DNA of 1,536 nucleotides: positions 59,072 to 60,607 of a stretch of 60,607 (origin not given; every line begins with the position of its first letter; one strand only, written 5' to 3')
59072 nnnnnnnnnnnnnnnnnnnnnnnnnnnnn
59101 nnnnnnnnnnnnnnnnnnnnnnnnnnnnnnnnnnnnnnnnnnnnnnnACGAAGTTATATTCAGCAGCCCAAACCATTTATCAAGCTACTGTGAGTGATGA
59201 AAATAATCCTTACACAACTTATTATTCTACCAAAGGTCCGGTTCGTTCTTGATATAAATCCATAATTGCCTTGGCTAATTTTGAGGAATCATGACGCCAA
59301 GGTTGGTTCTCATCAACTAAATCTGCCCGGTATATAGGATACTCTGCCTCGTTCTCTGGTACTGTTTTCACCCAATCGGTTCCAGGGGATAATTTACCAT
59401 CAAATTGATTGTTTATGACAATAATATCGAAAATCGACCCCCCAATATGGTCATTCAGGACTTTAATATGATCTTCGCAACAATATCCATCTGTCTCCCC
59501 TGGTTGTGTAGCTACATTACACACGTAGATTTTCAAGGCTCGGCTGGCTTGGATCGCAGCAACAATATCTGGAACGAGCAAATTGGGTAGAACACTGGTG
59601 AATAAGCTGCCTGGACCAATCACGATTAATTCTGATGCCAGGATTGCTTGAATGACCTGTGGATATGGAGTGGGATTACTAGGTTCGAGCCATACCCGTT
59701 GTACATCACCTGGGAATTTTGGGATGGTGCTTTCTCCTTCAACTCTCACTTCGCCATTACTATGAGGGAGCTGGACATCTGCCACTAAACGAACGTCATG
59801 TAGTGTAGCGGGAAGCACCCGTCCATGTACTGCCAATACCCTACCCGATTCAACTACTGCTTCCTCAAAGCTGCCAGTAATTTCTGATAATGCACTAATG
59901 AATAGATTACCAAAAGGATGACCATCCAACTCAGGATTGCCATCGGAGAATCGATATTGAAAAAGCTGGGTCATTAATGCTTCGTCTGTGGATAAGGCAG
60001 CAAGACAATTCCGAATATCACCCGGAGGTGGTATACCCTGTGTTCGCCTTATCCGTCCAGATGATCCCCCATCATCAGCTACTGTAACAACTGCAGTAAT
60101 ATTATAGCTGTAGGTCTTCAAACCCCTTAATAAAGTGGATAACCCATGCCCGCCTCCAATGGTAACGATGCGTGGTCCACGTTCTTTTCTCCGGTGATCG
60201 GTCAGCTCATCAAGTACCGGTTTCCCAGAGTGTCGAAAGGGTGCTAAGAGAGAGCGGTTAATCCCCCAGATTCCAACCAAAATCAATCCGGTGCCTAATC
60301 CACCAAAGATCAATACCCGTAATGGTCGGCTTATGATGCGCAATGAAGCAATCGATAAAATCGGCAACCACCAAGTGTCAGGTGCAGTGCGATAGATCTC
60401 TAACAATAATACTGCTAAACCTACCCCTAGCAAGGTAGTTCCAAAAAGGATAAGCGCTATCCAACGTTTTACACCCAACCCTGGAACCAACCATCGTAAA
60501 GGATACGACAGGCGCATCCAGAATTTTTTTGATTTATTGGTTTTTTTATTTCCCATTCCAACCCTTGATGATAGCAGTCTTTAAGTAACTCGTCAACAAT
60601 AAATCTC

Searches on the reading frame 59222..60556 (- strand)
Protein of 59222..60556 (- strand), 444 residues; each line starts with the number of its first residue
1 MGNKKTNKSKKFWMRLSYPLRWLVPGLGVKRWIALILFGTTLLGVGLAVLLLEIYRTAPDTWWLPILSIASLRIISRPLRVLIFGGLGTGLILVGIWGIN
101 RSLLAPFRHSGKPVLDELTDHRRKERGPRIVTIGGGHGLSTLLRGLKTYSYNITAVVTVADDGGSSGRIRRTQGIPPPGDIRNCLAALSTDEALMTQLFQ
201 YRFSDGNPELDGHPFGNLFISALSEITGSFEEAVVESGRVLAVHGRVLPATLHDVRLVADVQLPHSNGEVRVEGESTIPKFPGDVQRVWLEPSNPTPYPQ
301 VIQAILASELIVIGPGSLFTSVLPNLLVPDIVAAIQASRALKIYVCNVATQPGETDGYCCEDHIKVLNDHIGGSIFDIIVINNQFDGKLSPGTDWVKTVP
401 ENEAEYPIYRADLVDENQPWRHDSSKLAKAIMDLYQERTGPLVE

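Call 59: search_protein_families(library=pfam, proteins=[window:59222-60556:-], max_evalue=0.00001)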
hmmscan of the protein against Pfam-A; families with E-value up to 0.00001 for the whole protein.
window:59222-60556:- (444 aa): 1 family
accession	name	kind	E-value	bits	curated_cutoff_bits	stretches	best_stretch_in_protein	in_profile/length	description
PF01933.23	CofD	-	1.1e-98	330.4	30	1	130-384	1-252/290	2-phospho-L-lactate transferase CofD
